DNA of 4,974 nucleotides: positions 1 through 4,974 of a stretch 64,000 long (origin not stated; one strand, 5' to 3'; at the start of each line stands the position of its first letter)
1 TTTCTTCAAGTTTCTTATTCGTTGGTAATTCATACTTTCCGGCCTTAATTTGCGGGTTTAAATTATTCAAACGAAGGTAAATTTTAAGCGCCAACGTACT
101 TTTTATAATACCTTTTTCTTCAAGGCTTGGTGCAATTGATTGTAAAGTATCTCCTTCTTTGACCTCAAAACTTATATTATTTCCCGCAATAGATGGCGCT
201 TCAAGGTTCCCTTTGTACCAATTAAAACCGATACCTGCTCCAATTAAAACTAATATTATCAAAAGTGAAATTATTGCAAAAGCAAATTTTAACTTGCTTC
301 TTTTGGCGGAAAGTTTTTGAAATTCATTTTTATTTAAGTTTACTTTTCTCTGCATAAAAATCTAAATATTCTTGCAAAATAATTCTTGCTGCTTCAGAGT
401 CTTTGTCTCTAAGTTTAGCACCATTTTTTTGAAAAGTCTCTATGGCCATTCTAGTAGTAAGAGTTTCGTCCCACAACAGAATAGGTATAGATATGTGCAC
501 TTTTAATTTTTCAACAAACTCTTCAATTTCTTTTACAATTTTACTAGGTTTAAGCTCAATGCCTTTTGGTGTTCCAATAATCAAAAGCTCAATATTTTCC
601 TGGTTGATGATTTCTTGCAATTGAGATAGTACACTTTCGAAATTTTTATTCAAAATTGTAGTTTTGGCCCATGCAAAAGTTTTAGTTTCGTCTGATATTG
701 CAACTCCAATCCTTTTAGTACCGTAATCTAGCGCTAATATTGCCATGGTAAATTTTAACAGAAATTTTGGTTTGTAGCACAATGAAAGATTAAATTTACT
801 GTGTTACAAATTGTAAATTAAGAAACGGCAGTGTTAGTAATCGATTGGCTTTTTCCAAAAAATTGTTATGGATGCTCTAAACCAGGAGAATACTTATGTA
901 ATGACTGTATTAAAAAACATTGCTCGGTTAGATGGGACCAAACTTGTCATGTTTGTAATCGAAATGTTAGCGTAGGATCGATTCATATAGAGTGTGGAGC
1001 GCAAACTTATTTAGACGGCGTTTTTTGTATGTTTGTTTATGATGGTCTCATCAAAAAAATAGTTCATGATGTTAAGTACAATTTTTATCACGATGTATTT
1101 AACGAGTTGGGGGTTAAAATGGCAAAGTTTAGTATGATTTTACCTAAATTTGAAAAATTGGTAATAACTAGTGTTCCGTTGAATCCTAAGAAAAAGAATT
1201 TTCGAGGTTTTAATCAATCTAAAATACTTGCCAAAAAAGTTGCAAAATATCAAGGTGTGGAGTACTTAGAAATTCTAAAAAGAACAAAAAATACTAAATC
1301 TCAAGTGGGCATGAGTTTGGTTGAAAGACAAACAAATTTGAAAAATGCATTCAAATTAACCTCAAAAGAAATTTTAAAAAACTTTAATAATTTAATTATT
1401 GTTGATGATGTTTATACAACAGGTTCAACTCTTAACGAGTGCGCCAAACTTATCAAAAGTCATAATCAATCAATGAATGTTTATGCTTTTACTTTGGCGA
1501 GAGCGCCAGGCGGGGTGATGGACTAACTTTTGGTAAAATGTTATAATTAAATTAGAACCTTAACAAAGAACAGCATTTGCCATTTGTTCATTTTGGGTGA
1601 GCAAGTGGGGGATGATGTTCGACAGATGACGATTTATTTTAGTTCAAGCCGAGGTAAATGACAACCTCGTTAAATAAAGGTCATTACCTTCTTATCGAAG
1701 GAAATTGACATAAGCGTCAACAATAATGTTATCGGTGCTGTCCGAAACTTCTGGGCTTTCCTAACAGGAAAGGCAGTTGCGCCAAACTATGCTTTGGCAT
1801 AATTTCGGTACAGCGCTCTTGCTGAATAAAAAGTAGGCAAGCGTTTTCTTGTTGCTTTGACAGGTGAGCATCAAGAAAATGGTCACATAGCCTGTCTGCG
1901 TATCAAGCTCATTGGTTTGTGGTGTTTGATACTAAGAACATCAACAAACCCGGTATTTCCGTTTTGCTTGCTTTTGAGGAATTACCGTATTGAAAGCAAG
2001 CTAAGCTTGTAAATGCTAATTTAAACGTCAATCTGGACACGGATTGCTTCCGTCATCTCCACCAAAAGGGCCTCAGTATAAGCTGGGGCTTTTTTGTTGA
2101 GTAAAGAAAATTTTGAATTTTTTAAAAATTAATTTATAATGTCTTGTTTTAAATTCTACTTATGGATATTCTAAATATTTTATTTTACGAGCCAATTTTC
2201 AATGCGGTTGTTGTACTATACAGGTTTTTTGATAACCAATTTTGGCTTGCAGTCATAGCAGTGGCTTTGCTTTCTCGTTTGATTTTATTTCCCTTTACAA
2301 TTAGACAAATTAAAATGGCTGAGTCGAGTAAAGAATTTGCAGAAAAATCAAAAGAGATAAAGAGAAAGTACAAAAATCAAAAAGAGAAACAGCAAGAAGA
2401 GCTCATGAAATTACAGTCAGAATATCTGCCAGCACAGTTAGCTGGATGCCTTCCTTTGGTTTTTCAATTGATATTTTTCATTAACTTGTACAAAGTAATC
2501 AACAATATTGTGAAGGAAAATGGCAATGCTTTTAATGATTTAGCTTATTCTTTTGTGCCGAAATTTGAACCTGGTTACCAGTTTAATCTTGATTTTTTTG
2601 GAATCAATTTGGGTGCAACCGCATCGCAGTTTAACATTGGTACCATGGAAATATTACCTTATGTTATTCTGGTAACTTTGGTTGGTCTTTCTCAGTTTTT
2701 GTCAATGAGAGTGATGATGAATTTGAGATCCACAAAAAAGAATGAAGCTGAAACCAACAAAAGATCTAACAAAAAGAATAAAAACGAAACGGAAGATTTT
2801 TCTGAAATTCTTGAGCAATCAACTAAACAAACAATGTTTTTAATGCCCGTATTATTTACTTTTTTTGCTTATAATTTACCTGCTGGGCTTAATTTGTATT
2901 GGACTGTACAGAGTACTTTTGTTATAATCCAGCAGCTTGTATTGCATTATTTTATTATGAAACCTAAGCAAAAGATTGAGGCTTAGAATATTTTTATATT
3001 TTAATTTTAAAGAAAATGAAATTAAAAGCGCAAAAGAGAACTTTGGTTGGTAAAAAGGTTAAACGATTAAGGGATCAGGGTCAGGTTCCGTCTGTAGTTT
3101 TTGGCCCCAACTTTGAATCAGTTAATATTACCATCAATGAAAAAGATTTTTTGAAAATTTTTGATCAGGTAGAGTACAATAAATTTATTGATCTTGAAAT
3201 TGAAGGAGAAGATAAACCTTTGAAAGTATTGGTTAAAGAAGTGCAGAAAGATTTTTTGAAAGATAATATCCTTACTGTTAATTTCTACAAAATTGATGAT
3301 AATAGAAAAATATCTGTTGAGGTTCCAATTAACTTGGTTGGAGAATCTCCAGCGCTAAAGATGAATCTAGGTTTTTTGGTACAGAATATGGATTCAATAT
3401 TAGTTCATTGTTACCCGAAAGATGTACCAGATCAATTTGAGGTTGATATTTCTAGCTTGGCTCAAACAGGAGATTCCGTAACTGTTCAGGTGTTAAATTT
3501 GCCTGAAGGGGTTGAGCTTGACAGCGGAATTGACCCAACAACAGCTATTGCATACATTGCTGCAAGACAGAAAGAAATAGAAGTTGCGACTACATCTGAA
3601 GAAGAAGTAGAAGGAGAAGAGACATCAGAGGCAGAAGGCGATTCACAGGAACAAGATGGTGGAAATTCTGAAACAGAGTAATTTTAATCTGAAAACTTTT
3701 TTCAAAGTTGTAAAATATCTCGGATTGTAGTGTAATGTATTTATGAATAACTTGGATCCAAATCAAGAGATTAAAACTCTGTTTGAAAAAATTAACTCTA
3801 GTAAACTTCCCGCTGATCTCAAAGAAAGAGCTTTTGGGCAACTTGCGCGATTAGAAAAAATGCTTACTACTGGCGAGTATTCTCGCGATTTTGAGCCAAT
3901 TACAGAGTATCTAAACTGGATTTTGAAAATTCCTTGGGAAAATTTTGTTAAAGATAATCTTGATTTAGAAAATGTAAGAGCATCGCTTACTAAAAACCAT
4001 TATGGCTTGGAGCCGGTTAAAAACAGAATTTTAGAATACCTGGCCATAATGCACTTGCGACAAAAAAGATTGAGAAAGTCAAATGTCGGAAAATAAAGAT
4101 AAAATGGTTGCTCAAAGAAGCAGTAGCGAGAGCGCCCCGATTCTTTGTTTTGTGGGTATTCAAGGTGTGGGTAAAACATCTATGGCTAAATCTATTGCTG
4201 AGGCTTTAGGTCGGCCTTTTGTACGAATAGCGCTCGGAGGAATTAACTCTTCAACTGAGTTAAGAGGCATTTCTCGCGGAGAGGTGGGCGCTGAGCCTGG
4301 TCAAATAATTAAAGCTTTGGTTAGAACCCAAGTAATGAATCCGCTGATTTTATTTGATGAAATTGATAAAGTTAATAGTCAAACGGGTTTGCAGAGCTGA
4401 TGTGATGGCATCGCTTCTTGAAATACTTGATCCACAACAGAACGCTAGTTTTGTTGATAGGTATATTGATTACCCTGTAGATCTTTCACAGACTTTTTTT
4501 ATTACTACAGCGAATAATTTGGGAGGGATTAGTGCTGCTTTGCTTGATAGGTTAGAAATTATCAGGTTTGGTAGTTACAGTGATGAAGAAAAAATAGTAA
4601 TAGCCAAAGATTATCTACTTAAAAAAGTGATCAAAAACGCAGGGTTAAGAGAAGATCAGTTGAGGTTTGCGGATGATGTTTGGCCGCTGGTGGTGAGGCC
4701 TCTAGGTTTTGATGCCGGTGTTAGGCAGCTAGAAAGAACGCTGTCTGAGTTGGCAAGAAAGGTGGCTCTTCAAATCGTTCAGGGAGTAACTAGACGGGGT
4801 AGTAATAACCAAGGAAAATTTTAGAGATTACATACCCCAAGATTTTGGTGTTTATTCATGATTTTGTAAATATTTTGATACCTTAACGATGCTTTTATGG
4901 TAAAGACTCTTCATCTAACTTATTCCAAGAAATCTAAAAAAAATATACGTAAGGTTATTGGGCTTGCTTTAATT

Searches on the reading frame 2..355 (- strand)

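Call 23: search_protein_families(library=pfam, proteins=[window:2-355:-], max_evalue=0.01)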
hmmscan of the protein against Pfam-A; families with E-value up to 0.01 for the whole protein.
window:2-355:- (118 aa): 2 families
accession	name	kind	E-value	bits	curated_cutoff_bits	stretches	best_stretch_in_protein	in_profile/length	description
PF02618.21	YceG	-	4.4e-09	36.6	32.4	1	63-117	1-55/275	YceG-like family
PF09716.15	ETRAMP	-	0.0067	16.8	29.1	1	6-49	36-80/81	Malarial early transcribed membrane protein (ETRAMP)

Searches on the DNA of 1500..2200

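Call 31: search_rna_families(source=window, start=1500, end=2200, threshold=gathering, show_alignments=1)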
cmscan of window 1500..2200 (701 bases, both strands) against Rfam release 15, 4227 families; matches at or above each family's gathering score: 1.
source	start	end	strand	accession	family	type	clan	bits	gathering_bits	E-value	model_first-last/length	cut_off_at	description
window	1608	2064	+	RF00023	tmRNA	Gene;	CL00001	85.1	47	1.6e-33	1-374/374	no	transfer-messenger RNA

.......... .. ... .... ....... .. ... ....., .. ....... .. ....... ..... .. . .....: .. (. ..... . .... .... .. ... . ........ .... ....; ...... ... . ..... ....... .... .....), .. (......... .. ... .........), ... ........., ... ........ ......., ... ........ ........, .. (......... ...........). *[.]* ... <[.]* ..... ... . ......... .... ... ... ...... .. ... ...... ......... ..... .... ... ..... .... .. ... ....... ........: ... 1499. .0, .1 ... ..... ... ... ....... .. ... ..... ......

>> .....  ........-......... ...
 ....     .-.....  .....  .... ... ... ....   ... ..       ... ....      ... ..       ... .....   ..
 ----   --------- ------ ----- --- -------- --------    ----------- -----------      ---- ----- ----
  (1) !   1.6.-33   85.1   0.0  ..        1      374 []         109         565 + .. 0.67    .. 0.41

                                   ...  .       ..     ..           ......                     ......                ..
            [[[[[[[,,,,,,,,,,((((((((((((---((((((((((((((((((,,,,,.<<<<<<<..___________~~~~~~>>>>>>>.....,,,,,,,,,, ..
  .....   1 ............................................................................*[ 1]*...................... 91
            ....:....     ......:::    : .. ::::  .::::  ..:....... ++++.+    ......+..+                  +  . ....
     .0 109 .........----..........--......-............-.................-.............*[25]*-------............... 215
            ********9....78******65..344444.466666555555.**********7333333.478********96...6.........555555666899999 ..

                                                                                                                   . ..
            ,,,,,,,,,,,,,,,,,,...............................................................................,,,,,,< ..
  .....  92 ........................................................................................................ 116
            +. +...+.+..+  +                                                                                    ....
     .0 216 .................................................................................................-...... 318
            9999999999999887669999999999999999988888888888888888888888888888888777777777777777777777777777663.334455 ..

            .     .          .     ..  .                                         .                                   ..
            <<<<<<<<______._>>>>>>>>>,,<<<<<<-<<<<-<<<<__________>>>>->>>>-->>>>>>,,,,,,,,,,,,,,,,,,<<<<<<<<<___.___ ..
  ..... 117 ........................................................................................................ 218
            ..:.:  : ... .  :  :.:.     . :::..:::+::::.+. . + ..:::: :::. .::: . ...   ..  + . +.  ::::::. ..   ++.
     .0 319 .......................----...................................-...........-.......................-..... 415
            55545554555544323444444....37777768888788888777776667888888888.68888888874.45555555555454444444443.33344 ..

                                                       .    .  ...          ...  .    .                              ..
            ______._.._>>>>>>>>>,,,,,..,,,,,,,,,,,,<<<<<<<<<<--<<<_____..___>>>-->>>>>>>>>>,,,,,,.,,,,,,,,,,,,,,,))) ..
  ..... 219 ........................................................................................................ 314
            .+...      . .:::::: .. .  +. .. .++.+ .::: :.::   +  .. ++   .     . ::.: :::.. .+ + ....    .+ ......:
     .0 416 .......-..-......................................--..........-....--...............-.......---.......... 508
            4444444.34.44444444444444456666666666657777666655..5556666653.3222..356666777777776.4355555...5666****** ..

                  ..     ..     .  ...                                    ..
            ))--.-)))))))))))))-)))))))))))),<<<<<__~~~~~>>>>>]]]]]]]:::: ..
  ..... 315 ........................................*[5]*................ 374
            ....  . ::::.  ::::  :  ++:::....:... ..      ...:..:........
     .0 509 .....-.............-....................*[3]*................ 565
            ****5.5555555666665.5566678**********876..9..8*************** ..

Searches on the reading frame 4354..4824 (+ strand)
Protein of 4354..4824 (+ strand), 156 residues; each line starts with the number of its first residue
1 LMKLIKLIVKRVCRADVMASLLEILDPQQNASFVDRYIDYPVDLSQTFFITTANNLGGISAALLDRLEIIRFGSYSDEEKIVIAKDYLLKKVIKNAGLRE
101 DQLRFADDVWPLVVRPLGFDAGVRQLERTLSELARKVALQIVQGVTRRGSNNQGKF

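Call 23: search_protein_families(library=pfam, proteins=[window:4354-4824:+], max_evalue=0.01)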
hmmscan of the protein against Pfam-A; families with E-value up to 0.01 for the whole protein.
window:4354-4824:+ (156 aa): 2 families
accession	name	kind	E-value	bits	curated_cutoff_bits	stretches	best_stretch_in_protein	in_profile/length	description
PF22667.2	Lon_lid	-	2.2e-11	43.7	27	1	94-144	1-51/57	Lon protease AAA+ ATPase lid domain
PF00004.35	AAA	-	0.004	18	21.2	1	14-71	81-127/131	ATPase family associated with various cellular activities (AAA)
